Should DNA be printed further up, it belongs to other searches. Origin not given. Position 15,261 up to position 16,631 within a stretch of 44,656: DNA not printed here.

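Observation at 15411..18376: Sugar-modification block (FAD oxidase + SDR-like reductase + GT-A transferase) at the end of the early arm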

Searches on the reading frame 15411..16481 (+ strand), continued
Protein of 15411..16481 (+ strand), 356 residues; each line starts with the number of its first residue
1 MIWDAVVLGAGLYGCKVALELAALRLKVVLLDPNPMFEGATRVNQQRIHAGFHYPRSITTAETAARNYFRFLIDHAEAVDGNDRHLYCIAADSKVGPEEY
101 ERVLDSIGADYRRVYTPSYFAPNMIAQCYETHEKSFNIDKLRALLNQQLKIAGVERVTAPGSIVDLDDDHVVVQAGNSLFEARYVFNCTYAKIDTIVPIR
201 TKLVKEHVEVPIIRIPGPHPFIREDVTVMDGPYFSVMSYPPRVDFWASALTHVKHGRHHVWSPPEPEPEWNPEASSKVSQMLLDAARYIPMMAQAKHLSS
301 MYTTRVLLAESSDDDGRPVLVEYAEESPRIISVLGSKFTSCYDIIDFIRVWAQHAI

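Call 20: find_encoding_contigs(protein=P0025, flank=10000, max_places=2)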
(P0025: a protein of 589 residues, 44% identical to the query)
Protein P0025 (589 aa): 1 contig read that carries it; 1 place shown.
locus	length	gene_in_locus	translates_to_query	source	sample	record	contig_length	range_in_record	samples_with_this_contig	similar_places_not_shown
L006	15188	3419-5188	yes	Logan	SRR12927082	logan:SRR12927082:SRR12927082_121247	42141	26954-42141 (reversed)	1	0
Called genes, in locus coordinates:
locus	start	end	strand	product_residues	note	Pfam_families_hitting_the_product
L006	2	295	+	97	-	?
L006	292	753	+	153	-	-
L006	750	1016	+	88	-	-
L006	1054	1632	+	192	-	-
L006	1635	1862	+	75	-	-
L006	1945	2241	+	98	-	-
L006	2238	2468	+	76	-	-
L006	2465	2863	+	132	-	-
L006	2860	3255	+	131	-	PF00166:Cpn10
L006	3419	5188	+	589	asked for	PF01266:DAO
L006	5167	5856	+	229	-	PF00535:Glycos_transf_2, PF10111:Glyco_tranf_2_2 (faint), PF02709:Glyco_transf_7C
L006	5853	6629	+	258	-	PF00535:Glycos_transf_2 (faint)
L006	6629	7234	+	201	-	PF00535:Glycos_transf_2, PF10111:Glyco_tranf_2_2 (weak), PF13641:Glyco_tranf_2_3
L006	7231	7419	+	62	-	-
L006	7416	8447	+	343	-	PF00535:Glycos_transf_2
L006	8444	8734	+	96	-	-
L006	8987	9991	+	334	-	-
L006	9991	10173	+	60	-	-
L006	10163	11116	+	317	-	PF12705:PDDEXK_1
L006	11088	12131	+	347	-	-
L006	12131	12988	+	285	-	-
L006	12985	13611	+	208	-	-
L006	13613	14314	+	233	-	-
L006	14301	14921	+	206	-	-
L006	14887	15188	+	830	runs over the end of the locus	PF00476:DNA_pol_A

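Call 25: search_solved_structures(query=A1, max_evalue=0.01)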
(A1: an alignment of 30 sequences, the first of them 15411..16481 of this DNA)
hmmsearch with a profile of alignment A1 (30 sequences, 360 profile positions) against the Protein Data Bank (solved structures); distinct sequences matched with E-value up to 0.01: 55.
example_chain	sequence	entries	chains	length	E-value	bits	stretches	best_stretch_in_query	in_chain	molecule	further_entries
4x9m_A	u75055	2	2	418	2e-07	33.6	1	5-57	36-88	L-alpha-glycerophosphate oxidase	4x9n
3dme_A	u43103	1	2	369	4.4e-07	32.5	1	4-68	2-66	conserved exported protein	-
3lxd_A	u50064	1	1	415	4.6e-07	32.4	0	7-45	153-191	FAD-dependent pyridine nucleotide-disulphide oxidoreductase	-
6kod_A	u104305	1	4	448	3.5e-05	26.2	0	5-45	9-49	Pyridine nucleotide-disulphide oxidoreductase dimerisation region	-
3ef6_A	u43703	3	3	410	5.2e-05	25.6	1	6-44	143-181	Toluene 1,2-dioxygenase system ferredoxin--NAD(+) reductase | TodA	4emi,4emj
3fg2_P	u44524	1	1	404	6.8e-05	25.3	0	6-45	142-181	Putative rubredoxin reductase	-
6kgy_A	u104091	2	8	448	7.2e-05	25.2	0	5-43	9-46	Pyridine nucleotide-disulphide oxidoreductase dimerisation region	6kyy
1q1r_A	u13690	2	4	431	0.00012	24.5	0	7-46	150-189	Putidaredoxin reductase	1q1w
8w75_D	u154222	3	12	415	0.00014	24.2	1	6-61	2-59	FI05204p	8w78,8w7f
8a56_A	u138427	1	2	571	0.00015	24.1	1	6-42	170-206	Coenzyme A-persulfide reductase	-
9qrt_A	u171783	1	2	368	0.00016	24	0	5-41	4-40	FSP1 (tetrapod ancestor; L323A mutant) bound to FAD and NAD+ and compound 2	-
9ift_A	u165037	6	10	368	0.00016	24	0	5-41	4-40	FSP1 (tetrapod ancestor)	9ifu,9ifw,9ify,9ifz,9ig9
3lb8_A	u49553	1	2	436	0.00017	24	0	7-46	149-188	Putidaredoxin reductase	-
4h4t_A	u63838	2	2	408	0.00017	23.9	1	7-58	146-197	Biphenyl dioxygenase ferredoxin reductase subunit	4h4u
3icr_A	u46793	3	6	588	0.00029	23.2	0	7-44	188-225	Coenzyme A-Disulfide Reductase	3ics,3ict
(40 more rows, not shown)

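Call 27: search_protein_families(library=ncbifam, proteins=[L003:8306-9946:+, L003:11065-12177:+, L003:12159-12944:+, L003:12937-13743:+, L003:13740-14537:+], max_evalue=0.01)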
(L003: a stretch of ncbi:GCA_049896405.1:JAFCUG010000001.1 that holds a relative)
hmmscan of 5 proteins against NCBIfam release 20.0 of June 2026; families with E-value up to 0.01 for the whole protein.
L003:8306-9946:+ (546 aa): 0 families

L003:11065-12177:+ (370 aa): 1 family
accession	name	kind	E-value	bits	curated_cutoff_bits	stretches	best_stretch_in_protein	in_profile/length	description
NF047588.1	GlcsyltransPgfSStrep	equivalog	1.2e-05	24.7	500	1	56-278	32-255/308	glycosyltransferase PgfS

L003:12159-12944:+ (261 aa): 0 families

L003:12937-13743:+ (268 aa): 7 families
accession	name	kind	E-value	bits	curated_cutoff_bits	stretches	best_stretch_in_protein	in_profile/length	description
NF041099.2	keto_glucon_epim_IolO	equivalog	9.4e-13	48.1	300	1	15-254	21-254/269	5-keto-L-gluconate epimerase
TIGR03234.1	OH-pyruv-isom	equivalog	1.9e-07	30.6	353.45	1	91-254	84-248/254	hydroxypyruvate isomerase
NF043033.1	OxoTetrIsom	equivalog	1.1e-06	28.6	325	1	107-254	94-245/251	2-oxo-tetronate isomerase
NF051856.1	PsicseEpim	equivalog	2.5e-06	27.5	300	1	26-245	27-244/287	D-psicose 3-epimerase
TIGR04379.1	myo_inos_iolE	equivalog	2.2e-05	24.2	290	0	82-203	85-200/290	myo-inosose-2 dehydratase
NF042435.1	DhshikDhtase_QuiC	equivalog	0.00047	18.8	1200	0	17-201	14-181/635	3-dehydroshikimate dehydratase QuiC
NF007441.0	PRK09989.1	equivalog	0.0018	18.1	412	1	127-248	119-243/258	HPr family phosphocarrier protein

L003:13740-14537:+ (265 aa): 6 families
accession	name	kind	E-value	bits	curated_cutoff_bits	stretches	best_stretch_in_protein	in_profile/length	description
NF041391.1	DPhHxTase_Halo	equivalog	1.7e-09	37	375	1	29-184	5-150/213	dolichyl-phosphate hexose transferase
TIGR04182.1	glyco_TIGR04182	equivalog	2.5e-09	37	325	1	23-184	4-156/293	S-layer glycoprotein N-glycosyltransferase AglJ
NF058614.1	PPMAGASynPpgS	equivalog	1.4e-08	34.5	370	1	23-182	4-160/226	polyprenyl-phospho-N-acetylgalactosaminyl synthase PpgS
TIGR04283.1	glyco_like_mftF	equivalog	4.3e-07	29.7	182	1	23-79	3-58/221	TIGR04283 family arsenosugar biosynthesis glycosyltransferase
NF007986.1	PRK10714.1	equivalog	3.9e-05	22.8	529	1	22-182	9-167/316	undecaprenyl-phosphate 4-deoxy-4-formamido-L-arabinose transferase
NF047588.1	GlcsyltransPgfSStrep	equivalog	0.0029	16.9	500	1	23-144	5-130/308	glycosyltransferase PgfS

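Call 28: search_protein_families(library=pfam, proteins=[L003:8306-9946:+, L003:11065-12177:+, L003:12159-12944:+, L003:12937-13743:+, L003:13740-14537:+], max_evalue=0.1)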
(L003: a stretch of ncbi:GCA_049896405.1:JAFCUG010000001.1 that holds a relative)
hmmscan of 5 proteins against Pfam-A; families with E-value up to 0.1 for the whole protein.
L003:8306-9946:+ (546 aa): 1 family
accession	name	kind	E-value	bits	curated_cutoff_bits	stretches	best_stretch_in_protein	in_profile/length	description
PF13231.12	PMT_2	-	0.0083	16.8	26.1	1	96-248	3-160/160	Dolichyl-phosphate-mannose-protein mannosyltransferase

L003:11065-12177:+ (370 aa): 0 families

L003:12159-12944:+ (261 aa): 2 families
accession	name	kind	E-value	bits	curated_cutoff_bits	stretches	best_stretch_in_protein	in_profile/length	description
PF01370.27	Epimerase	-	8.2e-05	22.6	20.9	1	25-141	49-176/240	NAD dependent epimerase/dehydratase family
PF13460.12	NAD_binding_10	-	0.041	14.2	27.2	1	39-114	60-124/184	NAD(P)H-binding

L003:12937-13743:+ (268 aa): 1 family
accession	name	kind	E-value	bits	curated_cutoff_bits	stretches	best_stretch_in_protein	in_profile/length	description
PF01261.30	AP_endonuc_2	-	1.3e-27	97.5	31.1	1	26-265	6-248/249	Xylose isomerase-like TIM barrel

L003:13740-14537:+ (265 aa): 1 family
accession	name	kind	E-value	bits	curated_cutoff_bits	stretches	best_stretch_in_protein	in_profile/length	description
PF00535.33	Glycos_transf_2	-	3.8e-08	33.9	23.3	1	23-181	2-161/168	Glycosyl transferase family 2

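Call 29: find_encoding_contigs(protein=P0001, flank=10000, max_places=2)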
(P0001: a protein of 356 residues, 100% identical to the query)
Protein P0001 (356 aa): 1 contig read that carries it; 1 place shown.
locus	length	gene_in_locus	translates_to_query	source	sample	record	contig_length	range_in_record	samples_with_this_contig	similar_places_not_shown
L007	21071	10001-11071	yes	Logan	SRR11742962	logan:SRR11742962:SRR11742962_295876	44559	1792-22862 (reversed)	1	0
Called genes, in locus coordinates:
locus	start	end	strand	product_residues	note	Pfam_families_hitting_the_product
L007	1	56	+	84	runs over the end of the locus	-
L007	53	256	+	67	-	-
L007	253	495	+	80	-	-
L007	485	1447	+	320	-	-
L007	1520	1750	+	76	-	PF09723:Zn_ribbon_8 (weak)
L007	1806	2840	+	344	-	-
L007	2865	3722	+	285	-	PF13401:AAA_22 (weak), PF13479:AAA_24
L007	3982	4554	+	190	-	-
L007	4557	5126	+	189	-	-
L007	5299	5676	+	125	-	-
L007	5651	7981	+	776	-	PF01612:DNA_pol_A_exo1 (weak), PF00476:DNA_pol_A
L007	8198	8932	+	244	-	PF14359:DUF4406, PF18909:dGTP_diPhyd_N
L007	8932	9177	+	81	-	PF21840:DUF6899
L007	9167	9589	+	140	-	-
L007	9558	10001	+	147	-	PF00959:Phage_lysozyme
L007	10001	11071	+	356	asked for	PF01266:DAO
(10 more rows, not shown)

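Call 42: find_related_loci(query=A1, collection=viral_contigs, flank=10000)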
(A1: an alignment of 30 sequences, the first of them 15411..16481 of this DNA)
Query A1 (356 aa) in viral_contigs; peptide patterns used: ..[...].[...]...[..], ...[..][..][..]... (x = any residue, [..] = any of these).
231 stretches matched a pattern; 216 encode a relative of the query (tblastn E <= 1e-3); the best 80 are kept; 80 distinct loci.
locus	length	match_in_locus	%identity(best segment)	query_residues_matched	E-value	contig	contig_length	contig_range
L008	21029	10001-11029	44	4-348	2e-89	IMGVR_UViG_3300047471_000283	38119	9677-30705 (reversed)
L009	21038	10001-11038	49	3-348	4e-97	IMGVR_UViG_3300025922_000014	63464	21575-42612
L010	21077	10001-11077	34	4-346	3e-54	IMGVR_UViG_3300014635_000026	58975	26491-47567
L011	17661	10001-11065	34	5-346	2e-52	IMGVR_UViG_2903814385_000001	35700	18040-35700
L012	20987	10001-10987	30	3-346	1e-41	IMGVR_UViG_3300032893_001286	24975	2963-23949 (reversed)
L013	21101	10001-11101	27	3-351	1e-35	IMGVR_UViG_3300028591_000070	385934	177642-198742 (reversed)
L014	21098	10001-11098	26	3-344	4e-35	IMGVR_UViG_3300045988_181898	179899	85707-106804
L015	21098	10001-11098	26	3-344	1e-34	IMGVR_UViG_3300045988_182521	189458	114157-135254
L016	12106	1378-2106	28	6-255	5e-28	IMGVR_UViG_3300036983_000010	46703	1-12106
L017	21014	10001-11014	26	1-349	3e-27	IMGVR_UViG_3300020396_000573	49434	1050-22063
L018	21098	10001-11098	25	3-352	5e-29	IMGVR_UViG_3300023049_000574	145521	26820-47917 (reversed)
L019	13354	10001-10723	29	6-256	1e-24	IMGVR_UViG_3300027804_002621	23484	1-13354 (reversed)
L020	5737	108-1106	25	2-347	2e-24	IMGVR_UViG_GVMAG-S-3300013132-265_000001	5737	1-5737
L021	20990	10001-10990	22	2-342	2e-21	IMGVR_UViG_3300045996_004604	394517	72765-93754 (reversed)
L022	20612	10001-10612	27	4-236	3e-21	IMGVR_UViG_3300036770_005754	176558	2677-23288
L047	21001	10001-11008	21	6-351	9e-15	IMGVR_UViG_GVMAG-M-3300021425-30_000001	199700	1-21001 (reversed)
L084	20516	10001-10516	25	7-182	6e-12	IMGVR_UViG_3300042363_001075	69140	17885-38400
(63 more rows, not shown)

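Call 43: find_related_loci(query=A1, collection=genome_contigs, flank=10000)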
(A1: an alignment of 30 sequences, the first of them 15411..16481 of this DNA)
Query A1 (356 aa) in genome_contigs; peptide patterns used: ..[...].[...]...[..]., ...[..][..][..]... (x = any residue, [..] = any of these).
600 stretches matched a pattern (row limit reached: there are more); 594 encode a relative of the query (tblastn E <= 1e-3); the best 80 are kept; 80 distinct loci.
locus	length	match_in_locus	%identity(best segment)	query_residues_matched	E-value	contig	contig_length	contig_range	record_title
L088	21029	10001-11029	38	4-348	6e-66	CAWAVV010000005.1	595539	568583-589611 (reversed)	MAG: uncultured Alphaproteobacteria bacterium isolate MFD01138.bin.2.43 genome assembly, contig: contig_13739, whole gen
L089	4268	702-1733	37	4-348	3e-64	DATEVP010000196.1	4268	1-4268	MAG TPA_asm: Hyphomicrobiaceae bacterium isolate SMAG_U8370 k141_497836, whole genome shotgun sequence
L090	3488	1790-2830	36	1-348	3e-63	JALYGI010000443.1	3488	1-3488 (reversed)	MAG: Pseudomonadota bacterium isolate GDC bin7 SD1469-71_k127_67926, whole genome shotgun sequence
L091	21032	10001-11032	35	5-349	1e-62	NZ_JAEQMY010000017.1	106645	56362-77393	Microvirga aerilata strain 5420S-16 NODE_17_length_106645_cov_38.253050, whole genome shotgun sequence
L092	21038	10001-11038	35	4-350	3e-62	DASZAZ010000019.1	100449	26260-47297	MAG TPA_asm: Microvirga sp. isolate SMAG_U6401 k141_5533, whole genome shotgun sequence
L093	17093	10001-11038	37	4-350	9e-62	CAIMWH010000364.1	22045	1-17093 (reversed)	MAG: uncultured Rhodospirillales bacterium isolate AlinenLipids_bin-4869 genome assembly, contig: bin-4869:364/380, whol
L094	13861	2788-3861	37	4-346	1e-60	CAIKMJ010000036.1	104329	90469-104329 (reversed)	MAG: uncultured Acidobacteriia bacterium isolate VK_bin-0219 genome assembly, contig: bin-0219:36/80, whole genome shotg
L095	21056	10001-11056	37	6-345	9e-58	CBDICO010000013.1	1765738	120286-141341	MAG: Phormidesmis sp. isolate 8b3cece6-5bb3-4246-9dab-969b424704ae genome assembly, contig: contig_13, whole genome shot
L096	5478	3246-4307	35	5-348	9e-58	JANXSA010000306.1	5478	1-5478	MAG: Rhodospirillales bacterium isolate 336R_metabat_402_sub 336R_k141_2210485, whole genome shotgun sequence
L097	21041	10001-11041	35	4-351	1e-57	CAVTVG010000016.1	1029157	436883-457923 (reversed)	MAG: uncultured Alphaproteobacteria bacterium isolate MFD09368.bin.1.178 genome assembly, contig: contig_6399, whole gen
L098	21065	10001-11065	36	4-348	1e-56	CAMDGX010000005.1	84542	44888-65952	MAG: Asaia bogorensis isolate MiH-14oct19-14 genome assembly, contig: MiH-14oct19-C334, whole genome shotgun sequence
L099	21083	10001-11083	34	2-346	1e-55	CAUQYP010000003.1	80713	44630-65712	MAG TPA_asm: uncultured Noviherbaspirillum sp. isolate ERR9968950_bin.21_MetaWRAP_v1.3_MAG genome assembly, contig: ERZ2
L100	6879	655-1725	35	1-343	3e-55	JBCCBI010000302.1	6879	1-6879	MAG: Deinococcota bacterium isolate P01_A01_bin.31 k141_318739_length_6879_cov_9.0000, whole genome shotgun sequence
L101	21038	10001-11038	34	3-348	2e-55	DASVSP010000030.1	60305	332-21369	MAG TPA_asm: Allosphingosinicella sp. isolate SMAG_U3265 k141_287604, whole genome shotgun sequence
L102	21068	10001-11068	35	4-349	3e-55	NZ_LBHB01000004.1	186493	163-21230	Aurantiacibacter luteus strain KA37 contig4, whole genome shotgun sequence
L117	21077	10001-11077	33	4-346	4e-51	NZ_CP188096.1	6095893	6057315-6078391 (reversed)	Pseudomonas sp. WMBT8 chromosome, complete genome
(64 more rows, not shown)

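Call 51: predict_structure(alignment_id=A3)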
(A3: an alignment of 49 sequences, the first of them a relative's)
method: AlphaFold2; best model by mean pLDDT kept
length: 599 residues; sequences in the alignment: 49
mean_pLDDT: 91.3   pTM: 0.68
mean pLDDT of the five models: 91.3, 90.0, 89.9, 89.8, 88.5
residues with pLDDT >= 90: 478; 70-90: 85; 50-70: 14; < 50: 22
segments of 3 or more residues with pLDDT < 50: 353-355, 581-599
pLDDT, mean of each block of 10 residues (from residue 1): 98 98 98 94 91 90 93 95 94 94 95 98 97 94 98 98 95 98 97 94 96 97 88 95 96 95 93 97 98 96 83 90 93 93 78 56 94 82 95 92 86 95 97 96 94 98 97 95 92 94 96 95 96 95 80 92 97 83 44 34
secondary structure, 60 per line:
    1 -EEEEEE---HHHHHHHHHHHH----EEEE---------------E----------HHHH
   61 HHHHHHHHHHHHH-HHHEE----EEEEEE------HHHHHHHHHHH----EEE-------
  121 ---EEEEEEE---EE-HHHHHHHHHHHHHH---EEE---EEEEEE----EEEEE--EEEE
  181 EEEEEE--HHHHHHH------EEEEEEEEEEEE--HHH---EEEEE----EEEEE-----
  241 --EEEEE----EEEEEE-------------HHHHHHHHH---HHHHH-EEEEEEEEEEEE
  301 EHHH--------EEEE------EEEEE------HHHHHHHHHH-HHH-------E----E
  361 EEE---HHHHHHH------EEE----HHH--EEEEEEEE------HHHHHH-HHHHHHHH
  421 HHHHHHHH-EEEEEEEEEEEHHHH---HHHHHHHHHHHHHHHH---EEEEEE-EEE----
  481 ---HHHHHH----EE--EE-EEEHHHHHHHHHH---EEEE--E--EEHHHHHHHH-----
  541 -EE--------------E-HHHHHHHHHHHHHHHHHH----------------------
elements in order: E2-7 H11-22 E27-30 H57-73 E84-89 H96-106 E111-113 E124-130 H137-150 E154-156 E160-165 E170-174 E177-186 H189-195 E202-213 E222-226 E231-235 E243-247 E252-257 H271-279 H283-287 E289-301 E313-316 E323-327 H334-343 E360-363 H367-373 E380-382 E392-399 H406-411 H413-428 E430-440 H441-444 H448-463 E467-472 E474-476 H484-489 E501-503 H504-513 E517-520 H528-535 H560-577

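Call 57: fold_search(model_id=the predicted structure, library=pdb)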
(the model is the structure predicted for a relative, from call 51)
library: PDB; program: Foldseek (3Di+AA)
matches with E <= 10: 1745; with E <= 0.001: 1149
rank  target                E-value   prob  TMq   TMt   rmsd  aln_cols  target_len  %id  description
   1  9u3c_B                8.6e-18  1.00  0.45  0.67   5.2       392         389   11  Monomeric sarcosine oxidase from Bacillus sp. (SoxB) complexed with L-Proline (released 2025-09-24)
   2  9u3f_A                1.1e-17  1.00  0.46  0.70   5.1       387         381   11  Monomeric sarcosine oxidase from Bacillus sp. (SoxB) Y254G mutant (released 2025-09-24)
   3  9u3e_A                1.4e-17  1.00  0.46  0.70   5.1       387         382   11  Monomeric sarcosine oxidase from Bacillus sp. (SoxB) Y254A mutant (released 2025-09-24)
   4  9u3b_A                1.4e-17  1.00  0.48  0.72   4.4       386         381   10  Monomeric sarcosine oxidase from Bacillus sp. (SoxB) complexed with L-Thioproline (released 2025-09-24)
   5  3m12_B                1.7e-17  1.00  0.46  0.69   5.1       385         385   11  Crystal Structure of the Lys265Arg phosphate-crytsallized mutant of monomeric sarcosine oxidase (released 2010-04-21)
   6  9u3c_A                2.1e-17  1.00  0.48  0.72   4.4       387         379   10  Monomeric sarcosine oxidase from Bacillus sp. (SoxB) complexed with L-Proline (released 2025-09-24)
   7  4ysh_B                4.0e-17  1.00  0.47  0.72   4.6       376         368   14  Crystal structure of glycine oxidase from Geobacillus kaustophilus (released 2016-03-23)
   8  3bhf_A                4.8e-17  1.00  0.46  0.70   5.0       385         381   12  Crystal structure of R49K mutant of Monomeric Sarcosine Oxidase crystallized in PEG as precipitant (released 2008-02-26)
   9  9u3e_B                7.1e-17  1.00  0.45  0.68   5.2       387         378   11  Monomeric sarcosine oxidase from Bacillus sp. (SoxB) Y254A mutant (released 2025-09-24)
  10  9u3b_B                7.5e-17  1.00  0.47  0.70   4.5       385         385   10  Monomeric sarcosine oxidase from Bacillus sp. (SoxB) complexed with L-Thioproline (released 2025-09-24)
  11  3qse_B                8.4e-17  1.00  0.46  0.68   5.2       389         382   11  Crystal structure for the complex of substrate-reduced msox with sarcosine (released 2011-06-01)
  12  3m0o_A                1.4e-16  1.00  0.46  0.69   5.0       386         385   11  Crystal Structure of the Lys265Met mutant of monomeric sarcosine oxidase (released 2010-04-21)
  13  9u3f_B                1.6e-16  1.00  0.46  0.69   5.2       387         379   11  Monomeric sarcosine oxidase from Bacillus sp. (SoxB) Y254G mutant (released 2025-09-24)
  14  3m12_A                2.0e-16  1.00  0.46  0.70   4.9       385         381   11  Crystal Structure of the Lys265Arg phosphate-crytsallized mutant of monomeric sarcosine oxidase (released 2010-04-21)
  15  9u3d_B                2.1e-16  1.00  0.46  0.70   5.0       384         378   11  Monomeric sarcosine oxidase from Bacillus sp. (SoxB) complexed with D-Proline (released 2025-09-24)
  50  3dme_A                3.8e-14  1.00  0.45  0.69   4.7       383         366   15  Crystal structure of conserved exported protein from Bordetella pertussis. NorthEast Structural Genomics target BeR141 (released 2008-08-26)
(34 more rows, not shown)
